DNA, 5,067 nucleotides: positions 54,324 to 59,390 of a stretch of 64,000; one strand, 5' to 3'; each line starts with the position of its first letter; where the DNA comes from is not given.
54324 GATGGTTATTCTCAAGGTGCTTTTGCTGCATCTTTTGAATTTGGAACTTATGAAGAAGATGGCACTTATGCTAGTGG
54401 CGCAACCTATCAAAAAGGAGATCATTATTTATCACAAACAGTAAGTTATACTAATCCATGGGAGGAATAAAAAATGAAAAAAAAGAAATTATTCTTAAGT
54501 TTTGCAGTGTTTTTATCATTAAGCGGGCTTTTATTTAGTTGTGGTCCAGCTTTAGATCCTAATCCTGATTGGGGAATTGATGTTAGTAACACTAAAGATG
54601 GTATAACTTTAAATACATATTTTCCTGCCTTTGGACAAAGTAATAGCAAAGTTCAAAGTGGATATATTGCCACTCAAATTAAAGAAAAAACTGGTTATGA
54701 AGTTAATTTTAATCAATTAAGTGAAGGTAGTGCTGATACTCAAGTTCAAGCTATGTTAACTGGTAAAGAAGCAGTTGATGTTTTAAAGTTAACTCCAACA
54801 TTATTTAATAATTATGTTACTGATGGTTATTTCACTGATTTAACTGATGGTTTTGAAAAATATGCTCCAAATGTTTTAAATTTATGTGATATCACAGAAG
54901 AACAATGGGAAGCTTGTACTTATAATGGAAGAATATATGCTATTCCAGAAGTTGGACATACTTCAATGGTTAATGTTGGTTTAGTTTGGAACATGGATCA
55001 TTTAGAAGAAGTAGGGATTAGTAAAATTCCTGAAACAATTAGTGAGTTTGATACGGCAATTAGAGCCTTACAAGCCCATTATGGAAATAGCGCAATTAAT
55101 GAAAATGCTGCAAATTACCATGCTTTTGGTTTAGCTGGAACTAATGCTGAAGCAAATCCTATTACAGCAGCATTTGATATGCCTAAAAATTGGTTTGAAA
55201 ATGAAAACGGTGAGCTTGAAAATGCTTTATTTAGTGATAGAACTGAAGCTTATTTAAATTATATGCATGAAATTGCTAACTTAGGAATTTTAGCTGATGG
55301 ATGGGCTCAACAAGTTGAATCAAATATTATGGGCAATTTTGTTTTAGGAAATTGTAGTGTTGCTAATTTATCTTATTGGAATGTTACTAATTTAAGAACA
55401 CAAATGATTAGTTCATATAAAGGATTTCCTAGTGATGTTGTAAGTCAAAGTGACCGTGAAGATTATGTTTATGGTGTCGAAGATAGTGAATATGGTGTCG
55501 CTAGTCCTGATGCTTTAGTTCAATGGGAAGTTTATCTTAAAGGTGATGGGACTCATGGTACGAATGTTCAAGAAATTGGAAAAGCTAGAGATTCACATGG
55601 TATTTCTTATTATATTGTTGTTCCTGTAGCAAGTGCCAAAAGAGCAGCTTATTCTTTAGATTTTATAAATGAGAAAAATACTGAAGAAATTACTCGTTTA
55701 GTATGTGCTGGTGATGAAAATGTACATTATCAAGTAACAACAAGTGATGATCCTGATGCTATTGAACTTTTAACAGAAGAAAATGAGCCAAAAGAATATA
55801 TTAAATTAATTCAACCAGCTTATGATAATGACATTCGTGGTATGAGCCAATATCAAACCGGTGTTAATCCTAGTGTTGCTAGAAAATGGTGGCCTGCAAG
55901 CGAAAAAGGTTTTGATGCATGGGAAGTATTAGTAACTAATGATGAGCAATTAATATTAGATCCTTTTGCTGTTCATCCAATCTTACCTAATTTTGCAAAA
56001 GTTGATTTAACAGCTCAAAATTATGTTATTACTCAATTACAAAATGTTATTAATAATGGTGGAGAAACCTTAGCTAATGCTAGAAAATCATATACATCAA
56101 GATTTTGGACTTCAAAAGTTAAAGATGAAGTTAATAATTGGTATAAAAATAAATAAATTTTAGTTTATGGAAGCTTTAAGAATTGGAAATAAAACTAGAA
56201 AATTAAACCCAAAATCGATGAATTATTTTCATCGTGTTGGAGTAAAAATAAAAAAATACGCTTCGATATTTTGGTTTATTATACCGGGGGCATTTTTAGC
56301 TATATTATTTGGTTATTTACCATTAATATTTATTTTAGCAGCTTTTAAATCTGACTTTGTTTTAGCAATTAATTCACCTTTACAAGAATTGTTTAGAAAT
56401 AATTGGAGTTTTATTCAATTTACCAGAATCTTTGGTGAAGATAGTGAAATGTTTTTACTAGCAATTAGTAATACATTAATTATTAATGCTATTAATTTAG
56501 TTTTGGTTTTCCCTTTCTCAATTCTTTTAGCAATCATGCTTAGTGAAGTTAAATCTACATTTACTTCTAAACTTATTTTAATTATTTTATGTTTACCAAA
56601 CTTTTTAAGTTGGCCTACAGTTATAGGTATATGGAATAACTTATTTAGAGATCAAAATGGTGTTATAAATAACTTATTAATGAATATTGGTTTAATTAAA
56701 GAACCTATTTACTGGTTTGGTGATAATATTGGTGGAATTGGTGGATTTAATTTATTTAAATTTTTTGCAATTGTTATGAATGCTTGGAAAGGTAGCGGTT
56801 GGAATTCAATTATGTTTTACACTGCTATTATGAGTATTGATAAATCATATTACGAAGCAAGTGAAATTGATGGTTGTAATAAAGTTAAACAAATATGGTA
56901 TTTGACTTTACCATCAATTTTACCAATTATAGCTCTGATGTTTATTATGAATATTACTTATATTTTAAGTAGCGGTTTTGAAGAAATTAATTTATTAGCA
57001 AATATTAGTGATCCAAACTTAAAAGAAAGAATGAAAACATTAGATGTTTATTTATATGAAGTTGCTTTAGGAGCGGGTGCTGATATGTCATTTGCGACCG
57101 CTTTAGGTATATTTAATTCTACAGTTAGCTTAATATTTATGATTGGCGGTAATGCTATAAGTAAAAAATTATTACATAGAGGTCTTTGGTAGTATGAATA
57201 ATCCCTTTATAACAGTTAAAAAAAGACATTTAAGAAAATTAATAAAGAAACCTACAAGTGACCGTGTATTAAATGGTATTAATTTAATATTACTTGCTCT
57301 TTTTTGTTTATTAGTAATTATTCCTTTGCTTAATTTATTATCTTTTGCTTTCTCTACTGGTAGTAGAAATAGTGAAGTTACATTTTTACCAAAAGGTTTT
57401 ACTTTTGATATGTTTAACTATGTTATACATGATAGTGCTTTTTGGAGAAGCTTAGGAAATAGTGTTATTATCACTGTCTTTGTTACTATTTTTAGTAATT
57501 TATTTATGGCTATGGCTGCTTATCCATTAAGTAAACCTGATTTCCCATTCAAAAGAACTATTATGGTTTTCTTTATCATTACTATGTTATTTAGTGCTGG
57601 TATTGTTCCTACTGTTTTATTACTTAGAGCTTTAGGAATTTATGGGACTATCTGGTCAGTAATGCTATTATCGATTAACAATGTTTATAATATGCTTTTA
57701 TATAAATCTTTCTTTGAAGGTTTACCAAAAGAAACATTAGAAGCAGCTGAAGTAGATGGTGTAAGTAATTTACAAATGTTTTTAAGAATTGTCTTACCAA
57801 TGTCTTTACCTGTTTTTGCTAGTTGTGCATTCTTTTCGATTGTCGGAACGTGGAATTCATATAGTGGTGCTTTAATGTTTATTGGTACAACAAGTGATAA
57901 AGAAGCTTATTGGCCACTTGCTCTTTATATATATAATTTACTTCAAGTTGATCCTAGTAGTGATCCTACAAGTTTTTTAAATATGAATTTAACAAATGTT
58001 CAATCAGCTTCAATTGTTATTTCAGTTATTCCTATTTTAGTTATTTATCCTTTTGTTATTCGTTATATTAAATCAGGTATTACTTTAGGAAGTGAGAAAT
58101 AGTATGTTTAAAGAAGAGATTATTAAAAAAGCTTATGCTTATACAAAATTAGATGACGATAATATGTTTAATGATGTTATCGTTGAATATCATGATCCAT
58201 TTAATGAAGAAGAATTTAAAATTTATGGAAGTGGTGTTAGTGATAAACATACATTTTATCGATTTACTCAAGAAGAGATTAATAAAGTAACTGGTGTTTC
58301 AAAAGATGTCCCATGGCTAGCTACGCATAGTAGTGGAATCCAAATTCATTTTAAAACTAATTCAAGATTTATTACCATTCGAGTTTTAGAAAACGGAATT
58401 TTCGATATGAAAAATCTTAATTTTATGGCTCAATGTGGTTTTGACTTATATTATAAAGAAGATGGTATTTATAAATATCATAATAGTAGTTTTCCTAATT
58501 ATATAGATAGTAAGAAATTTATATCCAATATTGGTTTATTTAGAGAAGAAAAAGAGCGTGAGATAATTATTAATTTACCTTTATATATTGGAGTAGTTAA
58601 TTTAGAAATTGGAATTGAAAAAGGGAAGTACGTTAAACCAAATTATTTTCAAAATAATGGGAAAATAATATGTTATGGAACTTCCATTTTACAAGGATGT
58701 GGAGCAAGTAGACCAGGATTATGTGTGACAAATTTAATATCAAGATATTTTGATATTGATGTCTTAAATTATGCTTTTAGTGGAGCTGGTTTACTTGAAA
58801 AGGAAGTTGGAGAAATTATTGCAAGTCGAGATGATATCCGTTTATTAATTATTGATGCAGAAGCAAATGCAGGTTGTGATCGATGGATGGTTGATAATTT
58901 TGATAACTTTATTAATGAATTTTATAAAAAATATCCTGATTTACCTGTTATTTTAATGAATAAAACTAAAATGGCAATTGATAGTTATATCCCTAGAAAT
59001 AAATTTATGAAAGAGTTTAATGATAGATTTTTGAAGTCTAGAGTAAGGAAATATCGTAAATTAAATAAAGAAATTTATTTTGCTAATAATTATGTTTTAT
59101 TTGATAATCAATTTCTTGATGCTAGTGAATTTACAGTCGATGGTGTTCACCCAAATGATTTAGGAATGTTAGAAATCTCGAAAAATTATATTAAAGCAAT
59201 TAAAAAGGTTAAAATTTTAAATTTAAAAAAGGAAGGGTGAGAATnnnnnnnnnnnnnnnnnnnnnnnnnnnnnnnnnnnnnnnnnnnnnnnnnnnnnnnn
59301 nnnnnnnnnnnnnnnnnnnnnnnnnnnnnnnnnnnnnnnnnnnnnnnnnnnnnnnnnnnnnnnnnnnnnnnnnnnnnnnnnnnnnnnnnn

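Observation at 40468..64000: Large surface-enzyme locus that looks built to dismantle a phosphodiester-linked amino-sugar polymer (teichoic-acid/phosphoglycan scavenging)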

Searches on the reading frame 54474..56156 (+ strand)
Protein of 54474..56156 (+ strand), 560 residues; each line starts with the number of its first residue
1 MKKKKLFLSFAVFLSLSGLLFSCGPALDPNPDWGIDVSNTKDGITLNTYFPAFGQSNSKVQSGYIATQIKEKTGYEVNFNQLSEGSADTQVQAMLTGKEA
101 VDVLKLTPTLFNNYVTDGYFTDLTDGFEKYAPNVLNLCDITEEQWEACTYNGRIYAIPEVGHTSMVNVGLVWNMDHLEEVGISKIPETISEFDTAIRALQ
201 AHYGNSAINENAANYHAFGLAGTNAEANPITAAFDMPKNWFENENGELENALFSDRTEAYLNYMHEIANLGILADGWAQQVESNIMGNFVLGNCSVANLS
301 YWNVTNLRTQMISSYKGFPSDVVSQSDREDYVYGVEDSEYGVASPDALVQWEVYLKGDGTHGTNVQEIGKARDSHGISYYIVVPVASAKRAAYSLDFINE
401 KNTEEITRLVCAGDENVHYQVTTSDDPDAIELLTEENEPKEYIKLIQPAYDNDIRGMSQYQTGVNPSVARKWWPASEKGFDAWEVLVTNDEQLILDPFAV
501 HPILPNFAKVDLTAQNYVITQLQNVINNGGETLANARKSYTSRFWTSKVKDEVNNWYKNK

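Call 8: search_protein_families(library=pfam, proteins=[window:54474-56156:+], max_evalue=0.01)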
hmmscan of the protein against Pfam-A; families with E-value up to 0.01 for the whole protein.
window:54474-56156:+ (560 aa): 2 families
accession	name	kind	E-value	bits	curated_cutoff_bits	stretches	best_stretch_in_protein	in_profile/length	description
PF01547.30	SBP_bac_1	-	5.6e-12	46.7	26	1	70-280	19-221/307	Bacterial extracellular solute-binding protein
PF13416.11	SBP_bac_8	-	3.1e-08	34.2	27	1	66-282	3-180/279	Bacterial extracellular solute-binding protein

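Call 15: search_protein_families(library=ncbifam, proteins=[window:54474-56156:+], max_evalue=0.01)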
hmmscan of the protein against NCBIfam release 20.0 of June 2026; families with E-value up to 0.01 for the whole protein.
window:54474-56156:+ (560 aa): 0 families

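Call 79: search_solved_structures(query=window:54474-56156:+, max_evalue=0.01)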
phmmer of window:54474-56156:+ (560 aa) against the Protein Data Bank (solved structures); distinct sequences matched with E-value up to 0.01: 2.
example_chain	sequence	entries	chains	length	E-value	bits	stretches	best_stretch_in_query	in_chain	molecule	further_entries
5f7v_A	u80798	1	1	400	0.00073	21.6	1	48-183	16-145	Lmo0181 protein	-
5ysb_A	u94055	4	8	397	0.00085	21.3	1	37-199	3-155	Lin1841 protein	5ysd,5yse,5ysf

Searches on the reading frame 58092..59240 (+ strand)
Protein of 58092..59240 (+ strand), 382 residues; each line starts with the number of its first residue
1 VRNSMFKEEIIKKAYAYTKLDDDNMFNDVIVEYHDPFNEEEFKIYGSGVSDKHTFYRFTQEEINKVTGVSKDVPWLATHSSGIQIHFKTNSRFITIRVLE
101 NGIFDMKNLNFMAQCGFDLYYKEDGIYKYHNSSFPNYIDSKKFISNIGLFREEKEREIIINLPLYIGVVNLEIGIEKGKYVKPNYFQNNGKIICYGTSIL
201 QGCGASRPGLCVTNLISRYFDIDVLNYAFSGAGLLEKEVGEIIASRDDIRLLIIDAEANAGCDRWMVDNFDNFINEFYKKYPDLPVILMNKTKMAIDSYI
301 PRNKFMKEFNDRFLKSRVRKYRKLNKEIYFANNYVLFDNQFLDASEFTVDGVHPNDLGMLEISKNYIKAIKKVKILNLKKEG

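Call 8: search_protein_families(library=pfam, proteins=[window:58092-59240:+], max_evalue=0.01)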
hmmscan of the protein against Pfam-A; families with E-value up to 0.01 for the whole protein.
window:58092-59240:+ (382 aa): 4 families
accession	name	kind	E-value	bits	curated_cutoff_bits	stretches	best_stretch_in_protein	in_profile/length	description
PF14606.12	Lipase_GDSL_3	-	8.1e-31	108.1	27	1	191-370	3-177/178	GDSL-like Lipase/Acylhydrolase family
PF14607.12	GxDLY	-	7.4e-25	87.9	27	1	32-179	2-144/146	N-terminus of Esterase_SGNH_hydro-type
PF13472.12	Lipase_GDSL_2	-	1.1e-05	26.4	32.9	1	194-359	1-176/178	GDSL-like Lipase/Acylhydrolase family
PF00657.28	Lipase_GDSL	-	8.7e-05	23.2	23.6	1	196-362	5-204/208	GDSL-like Lipase/Acylhydrolase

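Call 15: search_protein_families(library=ncbifam, proteins=[window:58092-59240:+], max_evalue=0.01)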
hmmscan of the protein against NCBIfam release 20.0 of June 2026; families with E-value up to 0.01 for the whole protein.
window:58092-59240:+ (382 aa): 0 families

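Call 80: search_solved_structures(query=window:58104-59240:+, max_evalue=0.01)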
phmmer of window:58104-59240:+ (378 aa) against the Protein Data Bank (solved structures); distinct sequences matched with E-value up to 0.01: 1.
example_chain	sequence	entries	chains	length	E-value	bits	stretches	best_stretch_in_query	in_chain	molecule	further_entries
4lhs_A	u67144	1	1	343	1.9e-42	148.8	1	39-375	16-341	Uncharacterized protein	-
